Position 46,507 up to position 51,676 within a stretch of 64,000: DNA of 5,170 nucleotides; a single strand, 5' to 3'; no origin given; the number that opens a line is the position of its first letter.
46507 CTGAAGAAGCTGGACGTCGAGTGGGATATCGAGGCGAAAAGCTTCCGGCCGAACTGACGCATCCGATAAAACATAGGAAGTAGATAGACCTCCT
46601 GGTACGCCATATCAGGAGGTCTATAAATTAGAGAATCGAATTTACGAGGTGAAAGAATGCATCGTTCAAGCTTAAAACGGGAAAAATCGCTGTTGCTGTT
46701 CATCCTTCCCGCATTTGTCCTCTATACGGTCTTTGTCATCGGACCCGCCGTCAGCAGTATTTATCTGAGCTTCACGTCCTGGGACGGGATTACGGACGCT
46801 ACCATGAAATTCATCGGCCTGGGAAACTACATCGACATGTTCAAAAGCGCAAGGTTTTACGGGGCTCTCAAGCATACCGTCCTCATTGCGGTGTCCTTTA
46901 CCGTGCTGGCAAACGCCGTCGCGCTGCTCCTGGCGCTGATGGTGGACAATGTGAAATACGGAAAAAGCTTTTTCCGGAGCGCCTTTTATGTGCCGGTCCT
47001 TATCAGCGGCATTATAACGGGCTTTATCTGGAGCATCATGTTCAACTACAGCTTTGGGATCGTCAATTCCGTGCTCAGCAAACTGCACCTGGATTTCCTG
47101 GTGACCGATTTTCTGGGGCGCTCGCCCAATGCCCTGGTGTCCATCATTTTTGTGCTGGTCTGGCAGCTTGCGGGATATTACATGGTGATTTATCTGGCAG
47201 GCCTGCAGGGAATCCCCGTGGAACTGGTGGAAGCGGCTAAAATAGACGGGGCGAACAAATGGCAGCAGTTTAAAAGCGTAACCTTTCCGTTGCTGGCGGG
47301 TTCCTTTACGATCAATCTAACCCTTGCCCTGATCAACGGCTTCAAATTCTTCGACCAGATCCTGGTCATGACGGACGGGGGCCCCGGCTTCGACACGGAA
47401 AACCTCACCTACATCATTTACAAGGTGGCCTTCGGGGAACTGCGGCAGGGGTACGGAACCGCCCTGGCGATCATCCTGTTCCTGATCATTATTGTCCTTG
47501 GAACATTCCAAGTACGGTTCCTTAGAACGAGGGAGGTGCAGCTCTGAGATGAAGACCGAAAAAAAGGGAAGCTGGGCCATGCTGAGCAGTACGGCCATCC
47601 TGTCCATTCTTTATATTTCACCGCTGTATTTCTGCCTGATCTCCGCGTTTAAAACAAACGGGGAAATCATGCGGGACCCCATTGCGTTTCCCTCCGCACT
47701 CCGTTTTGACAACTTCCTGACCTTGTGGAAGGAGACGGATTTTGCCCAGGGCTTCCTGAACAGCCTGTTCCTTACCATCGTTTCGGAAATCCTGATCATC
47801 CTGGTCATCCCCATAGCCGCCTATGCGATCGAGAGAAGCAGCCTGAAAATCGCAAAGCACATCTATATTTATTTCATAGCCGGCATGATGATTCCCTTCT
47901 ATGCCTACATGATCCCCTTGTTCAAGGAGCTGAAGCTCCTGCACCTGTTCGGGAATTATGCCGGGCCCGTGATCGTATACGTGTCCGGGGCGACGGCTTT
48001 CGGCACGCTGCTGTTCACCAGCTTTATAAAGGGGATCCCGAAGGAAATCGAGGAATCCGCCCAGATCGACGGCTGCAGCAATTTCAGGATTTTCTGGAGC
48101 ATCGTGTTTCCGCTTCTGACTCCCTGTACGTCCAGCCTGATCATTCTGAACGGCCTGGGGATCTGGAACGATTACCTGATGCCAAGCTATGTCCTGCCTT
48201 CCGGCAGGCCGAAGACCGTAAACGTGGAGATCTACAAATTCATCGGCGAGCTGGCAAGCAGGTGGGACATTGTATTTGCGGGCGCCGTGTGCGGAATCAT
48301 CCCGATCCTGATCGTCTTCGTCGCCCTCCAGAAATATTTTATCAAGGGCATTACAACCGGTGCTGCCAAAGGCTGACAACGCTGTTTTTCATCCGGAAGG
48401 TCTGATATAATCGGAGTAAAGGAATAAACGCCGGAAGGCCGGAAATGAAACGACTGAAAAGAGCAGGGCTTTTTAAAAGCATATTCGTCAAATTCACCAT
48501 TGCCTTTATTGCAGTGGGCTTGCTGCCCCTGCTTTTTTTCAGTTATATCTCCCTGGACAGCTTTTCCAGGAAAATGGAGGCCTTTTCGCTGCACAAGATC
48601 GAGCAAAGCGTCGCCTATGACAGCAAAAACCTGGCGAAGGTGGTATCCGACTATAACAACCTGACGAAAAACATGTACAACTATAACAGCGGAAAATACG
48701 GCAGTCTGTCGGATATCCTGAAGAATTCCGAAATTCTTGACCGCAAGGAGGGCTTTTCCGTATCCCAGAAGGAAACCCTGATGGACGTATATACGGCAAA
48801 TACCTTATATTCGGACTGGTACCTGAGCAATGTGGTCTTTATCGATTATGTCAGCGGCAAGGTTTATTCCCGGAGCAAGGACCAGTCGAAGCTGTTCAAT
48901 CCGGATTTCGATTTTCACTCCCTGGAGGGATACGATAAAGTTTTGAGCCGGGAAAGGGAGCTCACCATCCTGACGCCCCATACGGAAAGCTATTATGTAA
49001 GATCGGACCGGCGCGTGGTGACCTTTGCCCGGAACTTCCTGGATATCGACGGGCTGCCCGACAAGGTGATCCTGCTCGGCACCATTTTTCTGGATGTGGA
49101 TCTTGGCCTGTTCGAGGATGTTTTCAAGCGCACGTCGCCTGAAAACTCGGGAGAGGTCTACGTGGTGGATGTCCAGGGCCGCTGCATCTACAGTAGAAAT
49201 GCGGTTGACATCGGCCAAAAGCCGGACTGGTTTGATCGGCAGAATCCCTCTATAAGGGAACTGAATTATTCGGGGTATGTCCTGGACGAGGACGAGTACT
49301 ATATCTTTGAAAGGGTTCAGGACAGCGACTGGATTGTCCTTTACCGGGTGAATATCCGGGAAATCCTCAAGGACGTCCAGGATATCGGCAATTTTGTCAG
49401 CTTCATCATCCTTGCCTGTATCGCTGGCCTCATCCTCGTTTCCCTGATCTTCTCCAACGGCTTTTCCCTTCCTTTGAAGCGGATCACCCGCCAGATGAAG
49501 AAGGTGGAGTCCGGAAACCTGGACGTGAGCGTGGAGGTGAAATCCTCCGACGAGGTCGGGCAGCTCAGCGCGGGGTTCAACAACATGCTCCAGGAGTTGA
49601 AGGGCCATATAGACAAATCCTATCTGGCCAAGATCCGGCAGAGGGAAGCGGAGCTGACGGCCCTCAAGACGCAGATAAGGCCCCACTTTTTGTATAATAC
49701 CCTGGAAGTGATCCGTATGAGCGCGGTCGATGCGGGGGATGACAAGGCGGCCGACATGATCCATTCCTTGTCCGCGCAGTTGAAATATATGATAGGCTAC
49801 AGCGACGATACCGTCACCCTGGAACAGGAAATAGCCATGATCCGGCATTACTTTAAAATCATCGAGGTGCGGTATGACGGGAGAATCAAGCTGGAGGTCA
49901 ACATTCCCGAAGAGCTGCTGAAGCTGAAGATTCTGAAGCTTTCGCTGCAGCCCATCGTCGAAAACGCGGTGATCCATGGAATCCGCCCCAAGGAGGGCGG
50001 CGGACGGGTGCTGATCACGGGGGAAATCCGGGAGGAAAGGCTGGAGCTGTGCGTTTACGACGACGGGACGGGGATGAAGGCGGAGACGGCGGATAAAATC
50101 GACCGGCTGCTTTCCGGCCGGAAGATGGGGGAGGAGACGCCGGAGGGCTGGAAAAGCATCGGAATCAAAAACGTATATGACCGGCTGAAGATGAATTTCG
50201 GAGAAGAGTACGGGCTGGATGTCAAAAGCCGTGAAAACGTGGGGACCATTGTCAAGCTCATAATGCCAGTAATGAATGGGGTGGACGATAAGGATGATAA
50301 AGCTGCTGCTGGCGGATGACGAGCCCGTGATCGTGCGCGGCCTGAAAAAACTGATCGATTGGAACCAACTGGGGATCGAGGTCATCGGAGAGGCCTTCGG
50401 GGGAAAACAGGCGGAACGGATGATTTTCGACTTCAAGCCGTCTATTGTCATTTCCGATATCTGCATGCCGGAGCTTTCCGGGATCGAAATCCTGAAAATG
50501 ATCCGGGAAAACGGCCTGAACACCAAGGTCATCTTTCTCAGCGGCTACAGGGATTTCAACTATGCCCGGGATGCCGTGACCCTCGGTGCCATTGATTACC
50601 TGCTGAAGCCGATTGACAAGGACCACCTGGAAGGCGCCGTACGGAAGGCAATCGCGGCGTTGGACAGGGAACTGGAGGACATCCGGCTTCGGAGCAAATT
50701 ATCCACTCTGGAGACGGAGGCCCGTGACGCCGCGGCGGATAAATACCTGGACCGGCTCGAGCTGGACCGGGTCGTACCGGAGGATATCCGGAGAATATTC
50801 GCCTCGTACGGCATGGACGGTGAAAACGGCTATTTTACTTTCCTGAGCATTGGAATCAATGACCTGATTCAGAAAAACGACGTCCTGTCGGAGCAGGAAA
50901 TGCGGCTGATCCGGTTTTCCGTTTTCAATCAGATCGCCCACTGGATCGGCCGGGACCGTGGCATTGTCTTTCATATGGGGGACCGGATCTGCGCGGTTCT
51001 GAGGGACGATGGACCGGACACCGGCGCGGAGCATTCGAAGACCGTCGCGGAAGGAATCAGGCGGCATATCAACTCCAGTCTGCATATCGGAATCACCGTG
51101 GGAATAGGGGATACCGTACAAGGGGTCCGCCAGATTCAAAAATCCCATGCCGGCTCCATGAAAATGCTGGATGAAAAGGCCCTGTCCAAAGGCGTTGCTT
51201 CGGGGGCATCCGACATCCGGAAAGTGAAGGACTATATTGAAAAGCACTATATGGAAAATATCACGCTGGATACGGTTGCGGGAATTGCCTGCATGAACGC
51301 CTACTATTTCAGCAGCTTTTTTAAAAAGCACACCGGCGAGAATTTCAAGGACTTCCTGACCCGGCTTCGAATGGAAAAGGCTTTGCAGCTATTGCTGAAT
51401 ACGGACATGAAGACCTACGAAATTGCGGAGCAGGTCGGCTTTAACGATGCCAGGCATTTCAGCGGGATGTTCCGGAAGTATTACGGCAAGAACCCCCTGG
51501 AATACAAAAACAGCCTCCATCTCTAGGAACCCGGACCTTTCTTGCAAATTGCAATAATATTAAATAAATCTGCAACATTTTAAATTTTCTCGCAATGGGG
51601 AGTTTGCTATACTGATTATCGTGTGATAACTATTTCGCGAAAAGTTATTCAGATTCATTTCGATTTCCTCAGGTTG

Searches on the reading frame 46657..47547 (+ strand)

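Call 73: search_protein_families(library=pfam, proteins=[window:46657-47547:+], max_evalue=0.0001)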
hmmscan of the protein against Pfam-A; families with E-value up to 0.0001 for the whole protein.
window:46657-47547:+ (296 aa): 1 family
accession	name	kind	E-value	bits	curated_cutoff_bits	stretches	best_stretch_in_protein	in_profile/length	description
PF00528.27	BPD_transp_1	-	6.1e-13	49.3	26.4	1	89-288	5-178/184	Binding-protein-dependent transport system inner membrane component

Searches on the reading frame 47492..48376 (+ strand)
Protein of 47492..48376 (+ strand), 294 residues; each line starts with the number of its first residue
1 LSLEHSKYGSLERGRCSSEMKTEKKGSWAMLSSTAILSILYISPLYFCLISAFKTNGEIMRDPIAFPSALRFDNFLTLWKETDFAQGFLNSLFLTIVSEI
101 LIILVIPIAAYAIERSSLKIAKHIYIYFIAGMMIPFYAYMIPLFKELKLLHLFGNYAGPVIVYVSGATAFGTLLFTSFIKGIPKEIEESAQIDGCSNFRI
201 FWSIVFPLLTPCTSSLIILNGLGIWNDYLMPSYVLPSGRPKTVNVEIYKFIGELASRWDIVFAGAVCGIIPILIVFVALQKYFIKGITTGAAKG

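Call 73: search_protein_families(library=pfam, proteins=[window:47492-48376:+], max_evalue=0.0001)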
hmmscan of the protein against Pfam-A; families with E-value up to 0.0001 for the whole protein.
window:47492-48376:+ (294 aa): 1 family
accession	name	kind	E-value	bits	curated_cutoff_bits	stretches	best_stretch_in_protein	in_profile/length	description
PF00528.27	BPD_transp_1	-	6.9e-19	68.7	26.4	1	114-287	10-182/184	Binding-protein-dependent transport system inner membrane component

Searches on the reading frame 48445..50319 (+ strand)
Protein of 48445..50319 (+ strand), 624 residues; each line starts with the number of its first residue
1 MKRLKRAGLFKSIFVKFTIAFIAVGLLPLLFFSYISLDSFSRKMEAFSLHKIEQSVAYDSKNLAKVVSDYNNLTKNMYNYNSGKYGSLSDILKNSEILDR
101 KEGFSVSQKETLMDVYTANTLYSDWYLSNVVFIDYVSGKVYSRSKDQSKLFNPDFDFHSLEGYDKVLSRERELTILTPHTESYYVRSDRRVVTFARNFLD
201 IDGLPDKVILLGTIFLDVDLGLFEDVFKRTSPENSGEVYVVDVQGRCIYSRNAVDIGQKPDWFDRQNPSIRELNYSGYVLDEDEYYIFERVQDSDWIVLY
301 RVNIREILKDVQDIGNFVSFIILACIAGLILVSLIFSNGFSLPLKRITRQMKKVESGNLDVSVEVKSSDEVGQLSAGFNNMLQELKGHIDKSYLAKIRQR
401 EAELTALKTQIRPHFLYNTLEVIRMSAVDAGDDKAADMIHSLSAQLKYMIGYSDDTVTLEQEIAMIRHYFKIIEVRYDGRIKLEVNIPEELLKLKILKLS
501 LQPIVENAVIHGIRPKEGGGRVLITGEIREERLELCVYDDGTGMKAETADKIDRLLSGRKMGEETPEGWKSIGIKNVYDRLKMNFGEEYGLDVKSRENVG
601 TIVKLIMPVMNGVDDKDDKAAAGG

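Call 6: search_protein_families(library=pfam, proteins=[window:48445-50319:+], max_evalue=0.001)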
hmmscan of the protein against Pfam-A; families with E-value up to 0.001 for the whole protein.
window:48445-50319:+ (624 aa): 4 families
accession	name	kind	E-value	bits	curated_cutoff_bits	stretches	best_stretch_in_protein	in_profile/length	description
PF06580.19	His_kinase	-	1.3e-23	83.5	25.2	1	402-480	1-80/81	Histidine kinase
PF00672.30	HAMP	-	5.3e-14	52.7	25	1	341-386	7-52/53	HAMP domain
PF02743.24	dCache_1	-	2.1e-07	31.2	45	1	121-299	62-238/240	Cache domain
PF02518.31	HATPase_c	-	1.3e-05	26.1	26.4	1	500-609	5-109/111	Histidine kinase-, DNA gyrase B-, and HSP90-like ATPase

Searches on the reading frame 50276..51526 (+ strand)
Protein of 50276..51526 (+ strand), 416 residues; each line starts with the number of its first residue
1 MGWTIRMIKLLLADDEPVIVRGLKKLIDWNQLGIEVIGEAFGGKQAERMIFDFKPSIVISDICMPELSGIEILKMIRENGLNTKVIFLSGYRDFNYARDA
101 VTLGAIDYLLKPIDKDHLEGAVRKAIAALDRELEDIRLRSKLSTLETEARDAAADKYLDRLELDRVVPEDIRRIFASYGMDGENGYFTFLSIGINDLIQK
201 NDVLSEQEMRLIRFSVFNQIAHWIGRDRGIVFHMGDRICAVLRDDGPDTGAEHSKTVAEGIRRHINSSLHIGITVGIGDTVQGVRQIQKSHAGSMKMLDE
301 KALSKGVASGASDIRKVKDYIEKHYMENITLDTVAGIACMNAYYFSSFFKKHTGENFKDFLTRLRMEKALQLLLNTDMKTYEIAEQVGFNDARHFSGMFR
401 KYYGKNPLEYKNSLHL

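Call 6: search_protein_families(library=pfam, proteins=[window:50276-51526:+], max_evalue=0.001)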
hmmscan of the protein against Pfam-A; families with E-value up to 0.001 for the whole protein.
window:50276-51526:+ (416 aa): 4 families
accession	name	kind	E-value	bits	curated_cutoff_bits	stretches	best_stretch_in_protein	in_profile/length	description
PF00072.30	Response_reg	-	7.8e-25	87.6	30.2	1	11-122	2-110/111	Response regulator receiver domain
PF12833.13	HTH_18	-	3.3e-22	79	33.6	1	335-412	2-79/80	Helix-turn-helix domain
PF00165.29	HTH_AraC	-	1.4e-12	47.8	26.6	2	321-358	1-38/42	Bacterial regulatory helix-turn-helix proteins, AraC family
PF17853.6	GGDEF_2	-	4.7e-07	30.5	24.5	1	210-297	36-113/116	GGDEF-like domain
